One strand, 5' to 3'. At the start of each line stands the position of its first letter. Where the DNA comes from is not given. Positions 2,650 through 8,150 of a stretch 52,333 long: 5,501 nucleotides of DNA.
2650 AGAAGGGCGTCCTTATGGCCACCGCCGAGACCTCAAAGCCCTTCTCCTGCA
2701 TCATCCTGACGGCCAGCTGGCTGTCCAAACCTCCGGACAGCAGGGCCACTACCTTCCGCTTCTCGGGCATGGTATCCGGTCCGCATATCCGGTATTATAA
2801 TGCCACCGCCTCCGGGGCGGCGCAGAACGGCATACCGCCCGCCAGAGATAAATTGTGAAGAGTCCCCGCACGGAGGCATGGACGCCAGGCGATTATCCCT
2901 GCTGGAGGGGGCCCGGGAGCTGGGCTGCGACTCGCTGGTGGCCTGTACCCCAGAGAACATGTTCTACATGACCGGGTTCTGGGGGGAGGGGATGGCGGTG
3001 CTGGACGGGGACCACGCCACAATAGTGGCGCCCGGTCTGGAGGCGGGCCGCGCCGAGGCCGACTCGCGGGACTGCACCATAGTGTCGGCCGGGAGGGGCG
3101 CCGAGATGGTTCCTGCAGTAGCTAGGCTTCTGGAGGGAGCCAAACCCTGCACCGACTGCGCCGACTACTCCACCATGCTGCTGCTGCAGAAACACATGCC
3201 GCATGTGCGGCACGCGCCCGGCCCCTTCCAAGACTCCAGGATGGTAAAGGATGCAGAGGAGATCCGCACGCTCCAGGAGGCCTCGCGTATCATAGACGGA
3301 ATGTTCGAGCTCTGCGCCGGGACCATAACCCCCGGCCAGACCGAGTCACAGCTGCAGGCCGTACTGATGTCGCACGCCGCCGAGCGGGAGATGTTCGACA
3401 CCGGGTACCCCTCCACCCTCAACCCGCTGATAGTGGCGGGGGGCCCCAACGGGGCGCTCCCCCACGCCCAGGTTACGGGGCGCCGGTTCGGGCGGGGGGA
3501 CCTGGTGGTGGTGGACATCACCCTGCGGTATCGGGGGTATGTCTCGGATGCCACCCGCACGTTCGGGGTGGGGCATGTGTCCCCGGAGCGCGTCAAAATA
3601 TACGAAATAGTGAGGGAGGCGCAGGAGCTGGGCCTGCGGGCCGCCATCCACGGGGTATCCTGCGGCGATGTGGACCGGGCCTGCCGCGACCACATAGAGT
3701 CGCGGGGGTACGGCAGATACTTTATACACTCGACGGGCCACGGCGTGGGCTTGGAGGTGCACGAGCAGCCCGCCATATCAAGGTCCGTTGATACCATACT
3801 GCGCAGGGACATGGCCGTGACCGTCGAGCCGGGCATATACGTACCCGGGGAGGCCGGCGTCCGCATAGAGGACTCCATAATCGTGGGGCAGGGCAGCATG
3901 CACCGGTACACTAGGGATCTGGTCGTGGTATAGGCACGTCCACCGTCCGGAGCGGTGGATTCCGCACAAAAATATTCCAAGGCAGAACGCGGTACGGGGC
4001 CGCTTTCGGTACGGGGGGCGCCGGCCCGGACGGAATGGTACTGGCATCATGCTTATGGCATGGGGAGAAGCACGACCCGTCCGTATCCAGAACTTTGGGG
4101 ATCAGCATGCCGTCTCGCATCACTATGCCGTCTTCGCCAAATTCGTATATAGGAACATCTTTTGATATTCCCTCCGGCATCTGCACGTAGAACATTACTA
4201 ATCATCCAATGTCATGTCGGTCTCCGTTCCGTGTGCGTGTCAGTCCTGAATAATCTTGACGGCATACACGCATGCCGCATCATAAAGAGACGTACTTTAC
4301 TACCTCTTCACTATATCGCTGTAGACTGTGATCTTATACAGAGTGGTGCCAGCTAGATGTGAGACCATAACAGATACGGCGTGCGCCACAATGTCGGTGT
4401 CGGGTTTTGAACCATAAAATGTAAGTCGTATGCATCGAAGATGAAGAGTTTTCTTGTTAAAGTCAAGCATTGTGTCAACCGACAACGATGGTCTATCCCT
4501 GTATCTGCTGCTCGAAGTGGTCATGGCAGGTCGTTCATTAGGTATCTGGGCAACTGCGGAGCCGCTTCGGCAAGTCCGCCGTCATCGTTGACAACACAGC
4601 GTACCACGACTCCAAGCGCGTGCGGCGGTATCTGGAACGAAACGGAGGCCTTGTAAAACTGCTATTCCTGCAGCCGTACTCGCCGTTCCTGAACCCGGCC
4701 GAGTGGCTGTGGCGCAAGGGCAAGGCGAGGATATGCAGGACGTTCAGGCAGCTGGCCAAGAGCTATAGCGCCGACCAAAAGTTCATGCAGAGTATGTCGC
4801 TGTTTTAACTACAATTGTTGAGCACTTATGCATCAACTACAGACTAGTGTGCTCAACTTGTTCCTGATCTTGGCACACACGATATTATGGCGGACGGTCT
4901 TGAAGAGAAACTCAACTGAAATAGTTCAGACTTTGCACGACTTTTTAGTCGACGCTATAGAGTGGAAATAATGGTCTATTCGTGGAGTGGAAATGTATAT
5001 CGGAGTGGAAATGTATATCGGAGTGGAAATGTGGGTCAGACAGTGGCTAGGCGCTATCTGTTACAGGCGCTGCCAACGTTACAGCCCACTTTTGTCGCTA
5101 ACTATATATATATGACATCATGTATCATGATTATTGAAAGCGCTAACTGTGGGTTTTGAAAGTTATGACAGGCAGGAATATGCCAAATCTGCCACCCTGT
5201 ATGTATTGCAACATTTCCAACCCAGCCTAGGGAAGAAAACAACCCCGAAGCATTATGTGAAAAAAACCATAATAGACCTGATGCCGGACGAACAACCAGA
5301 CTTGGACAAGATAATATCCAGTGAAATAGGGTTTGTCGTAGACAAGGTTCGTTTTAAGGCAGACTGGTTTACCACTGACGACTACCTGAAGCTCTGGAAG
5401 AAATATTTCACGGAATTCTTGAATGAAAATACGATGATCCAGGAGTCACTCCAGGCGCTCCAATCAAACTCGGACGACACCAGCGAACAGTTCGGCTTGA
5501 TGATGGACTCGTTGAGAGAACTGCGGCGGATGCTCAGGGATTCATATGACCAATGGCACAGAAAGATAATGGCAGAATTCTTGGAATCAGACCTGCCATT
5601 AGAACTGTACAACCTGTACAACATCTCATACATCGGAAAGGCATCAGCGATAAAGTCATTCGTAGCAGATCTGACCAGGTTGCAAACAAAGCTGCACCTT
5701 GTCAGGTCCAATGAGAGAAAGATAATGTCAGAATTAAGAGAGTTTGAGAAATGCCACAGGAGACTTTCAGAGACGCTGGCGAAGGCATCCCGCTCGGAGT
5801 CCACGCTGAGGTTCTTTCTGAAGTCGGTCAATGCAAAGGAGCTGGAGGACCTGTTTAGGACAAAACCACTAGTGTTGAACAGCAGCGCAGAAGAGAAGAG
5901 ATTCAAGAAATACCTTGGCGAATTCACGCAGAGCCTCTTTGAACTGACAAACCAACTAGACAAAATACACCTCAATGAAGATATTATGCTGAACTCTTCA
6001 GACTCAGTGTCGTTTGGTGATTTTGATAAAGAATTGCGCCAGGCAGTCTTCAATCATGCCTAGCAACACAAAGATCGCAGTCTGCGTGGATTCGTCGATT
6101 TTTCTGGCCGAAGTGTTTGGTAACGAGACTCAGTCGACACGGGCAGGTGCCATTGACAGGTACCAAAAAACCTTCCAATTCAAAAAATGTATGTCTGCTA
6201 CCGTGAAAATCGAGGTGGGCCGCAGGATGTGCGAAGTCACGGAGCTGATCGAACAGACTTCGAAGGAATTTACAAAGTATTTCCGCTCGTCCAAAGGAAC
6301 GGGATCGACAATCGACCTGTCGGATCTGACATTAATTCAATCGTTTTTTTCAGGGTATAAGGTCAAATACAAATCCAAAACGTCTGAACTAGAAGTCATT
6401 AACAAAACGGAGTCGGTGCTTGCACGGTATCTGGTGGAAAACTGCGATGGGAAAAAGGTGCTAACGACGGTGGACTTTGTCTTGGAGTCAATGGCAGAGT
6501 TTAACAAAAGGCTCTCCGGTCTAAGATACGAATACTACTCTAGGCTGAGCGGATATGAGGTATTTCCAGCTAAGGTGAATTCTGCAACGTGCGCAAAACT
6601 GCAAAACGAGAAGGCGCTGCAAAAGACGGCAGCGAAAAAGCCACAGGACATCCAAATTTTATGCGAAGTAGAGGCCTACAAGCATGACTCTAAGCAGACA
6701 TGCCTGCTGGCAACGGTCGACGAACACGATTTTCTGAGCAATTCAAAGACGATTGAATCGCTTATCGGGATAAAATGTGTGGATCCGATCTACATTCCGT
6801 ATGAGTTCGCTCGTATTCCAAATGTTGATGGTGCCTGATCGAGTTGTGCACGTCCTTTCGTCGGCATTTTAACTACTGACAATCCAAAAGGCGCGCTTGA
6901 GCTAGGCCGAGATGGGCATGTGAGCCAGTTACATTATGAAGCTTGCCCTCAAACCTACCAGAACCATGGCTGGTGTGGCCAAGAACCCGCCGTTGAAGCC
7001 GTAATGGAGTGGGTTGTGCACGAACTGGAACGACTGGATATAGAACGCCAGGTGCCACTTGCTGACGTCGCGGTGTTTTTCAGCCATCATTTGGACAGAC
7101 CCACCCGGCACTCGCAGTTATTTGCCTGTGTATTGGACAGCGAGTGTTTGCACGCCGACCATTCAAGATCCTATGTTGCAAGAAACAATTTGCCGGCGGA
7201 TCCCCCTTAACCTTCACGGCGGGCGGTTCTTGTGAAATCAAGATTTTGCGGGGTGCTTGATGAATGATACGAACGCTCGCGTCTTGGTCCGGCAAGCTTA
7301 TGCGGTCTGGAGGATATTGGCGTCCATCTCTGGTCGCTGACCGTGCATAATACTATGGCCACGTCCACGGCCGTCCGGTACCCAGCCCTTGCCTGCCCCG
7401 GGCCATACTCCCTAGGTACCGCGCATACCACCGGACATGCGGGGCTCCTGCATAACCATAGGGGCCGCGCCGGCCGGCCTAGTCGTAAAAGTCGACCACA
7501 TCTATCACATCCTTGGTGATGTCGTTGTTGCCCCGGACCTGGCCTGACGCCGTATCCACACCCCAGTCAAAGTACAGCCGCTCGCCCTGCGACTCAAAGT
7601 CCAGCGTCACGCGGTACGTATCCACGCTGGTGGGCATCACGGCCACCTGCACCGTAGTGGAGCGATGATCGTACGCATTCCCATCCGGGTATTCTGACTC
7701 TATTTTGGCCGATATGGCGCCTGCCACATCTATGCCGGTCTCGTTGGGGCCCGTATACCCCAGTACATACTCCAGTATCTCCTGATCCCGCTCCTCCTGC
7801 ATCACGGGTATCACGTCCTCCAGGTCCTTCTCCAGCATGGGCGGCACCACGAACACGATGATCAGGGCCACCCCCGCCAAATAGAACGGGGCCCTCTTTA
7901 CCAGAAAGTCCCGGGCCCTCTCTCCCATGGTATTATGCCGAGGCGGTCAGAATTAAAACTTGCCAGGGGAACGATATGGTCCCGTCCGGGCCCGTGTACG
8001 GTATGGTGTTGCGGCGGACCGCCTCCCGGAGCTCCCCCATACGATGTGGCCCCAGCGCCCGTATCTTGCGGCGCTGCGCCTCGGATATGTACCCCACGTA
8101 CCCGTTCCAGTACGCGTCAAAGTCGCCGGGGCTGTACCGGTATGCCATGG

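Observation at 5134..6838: Low-GC two-gene island: a 309-aa helical protein translationally coupled to a split PIN-like nuclease (best candidate for an undescribed toxin/defence module)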

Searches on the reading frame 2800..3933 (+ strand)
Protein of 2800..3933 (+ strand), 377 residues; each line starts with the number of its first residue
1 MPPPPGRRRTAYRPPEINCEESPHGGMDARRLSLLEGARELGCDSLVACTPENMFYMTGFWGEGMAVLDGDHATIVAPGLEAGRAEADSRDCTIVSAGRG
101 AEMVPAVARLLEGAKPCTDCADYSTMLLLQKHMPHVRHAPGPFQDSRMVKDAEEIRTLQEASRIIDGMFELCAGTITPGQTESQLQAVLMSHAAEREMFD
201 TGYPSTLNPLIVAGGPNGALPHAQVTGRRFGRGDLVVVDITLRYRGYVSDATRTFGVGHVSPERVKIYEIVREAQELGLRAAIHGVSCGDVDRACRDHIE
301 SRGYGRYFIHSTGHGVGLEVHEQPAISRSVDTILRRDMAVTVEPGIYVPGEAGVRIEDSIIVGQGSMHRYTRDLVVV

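Call 4: search_protein_families(library=pfam, proteins=[window:2800-3933:+], max_evalue=1)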
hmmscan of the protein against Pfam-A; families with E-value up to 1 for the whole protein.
window:2800-3933:+ (377 aa): 3 families
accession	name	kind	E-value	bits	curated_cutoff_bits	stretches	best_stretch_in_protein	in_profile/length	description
PF00557.29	Peptidase_M24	-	2.5e-59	201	23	1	158-362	3-206/208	Metallopeptidase family M24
PF01321.24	Creatinase_N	-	3.5e-11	44.2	22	1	30-149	1-128/128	Creatinase/Prolidase N-terminal domain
PF02889.21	Sec63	-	0.16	11.6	25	1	125-220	79-146/252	Sec63 Brl domain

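Call 76: find_related_loci(query=window:2800-3933:+, collection=metagenome_contigs, flank=7000)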
Query window:2800-3933:+ (377 aa) in metagenome_contigs; peptide patterns used: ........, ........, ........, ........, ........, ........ (x = any residue, [..] = any of these).
590 stretches matched a pattern; 218 encode a relative of the query (tblastn E <= 1e-3); the best 80 are kept; 80 distinct loci.
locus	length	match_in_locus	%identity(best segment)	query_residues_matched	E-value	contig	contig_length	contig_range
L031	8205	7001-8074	39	23-364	6e-56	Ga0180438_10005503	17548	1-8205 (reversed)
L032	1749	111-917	40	89-362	9e-54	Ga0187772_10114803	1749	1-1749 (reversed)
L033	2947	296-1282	34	43-362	9e-52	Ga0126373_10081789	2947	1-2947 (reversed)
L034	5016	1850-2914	36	29-377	6e-51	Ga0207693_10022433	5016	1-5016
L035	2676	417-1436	36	30-362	1e-50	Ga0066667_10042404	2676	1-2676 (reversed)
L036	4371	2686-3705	36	30-362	4e-50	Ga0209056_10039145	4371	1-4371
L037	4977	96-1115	36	30-362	4e-50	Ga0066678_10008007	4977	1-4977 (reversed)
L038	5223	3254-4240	36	43-362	5e-50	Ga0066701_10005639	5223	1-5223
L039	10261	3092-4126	35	30-374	7e-50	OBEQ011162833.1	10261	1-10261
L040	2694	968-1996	35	44-377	5e-50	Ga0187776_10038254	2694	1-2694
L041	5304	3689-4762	34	11-365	1e-49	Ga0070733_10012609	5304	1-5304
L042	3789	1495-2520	33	30-364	3e-49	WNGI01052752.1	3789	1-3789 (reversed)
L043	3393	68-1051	35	44-364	3e-49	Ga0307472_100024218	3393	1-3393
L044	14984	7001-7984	35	44-364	5e-49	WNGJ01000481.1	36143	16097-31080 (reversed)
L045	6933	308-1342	36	26-362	4e-49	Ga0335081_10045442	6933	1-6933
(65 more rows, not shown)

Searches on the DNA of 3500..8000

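Call 67: search_rna_families(source=window, start=3500, end=8000, threshold=evalue, max_evalue=0.1)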
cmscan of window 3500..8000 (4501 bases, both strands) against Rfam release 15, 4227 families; matches with E-value up to 0.1: 0.
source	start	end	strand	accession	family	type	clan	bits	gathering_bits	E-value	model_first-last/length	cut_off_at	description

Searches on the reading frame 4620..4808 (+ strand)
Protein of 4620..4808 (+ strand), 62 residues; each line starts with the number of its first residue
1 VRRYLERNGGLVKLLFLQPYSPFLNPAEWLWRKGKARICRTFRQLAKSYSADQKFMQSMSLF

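Call 4: search_protein_families(library=pfam, proteins=[window:4620-4808:+], max_evalue=1)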
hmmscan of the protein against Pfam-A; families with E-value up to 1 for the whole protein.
window:4620-4808:+ (62 aa): 1 family
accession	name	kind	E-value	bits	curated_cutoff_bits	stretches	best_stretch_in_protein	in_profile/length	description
PF13358.12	DDE_3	-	0.00045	20.5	28.6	1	3-40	98-135/146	DDE superfamily endonuclease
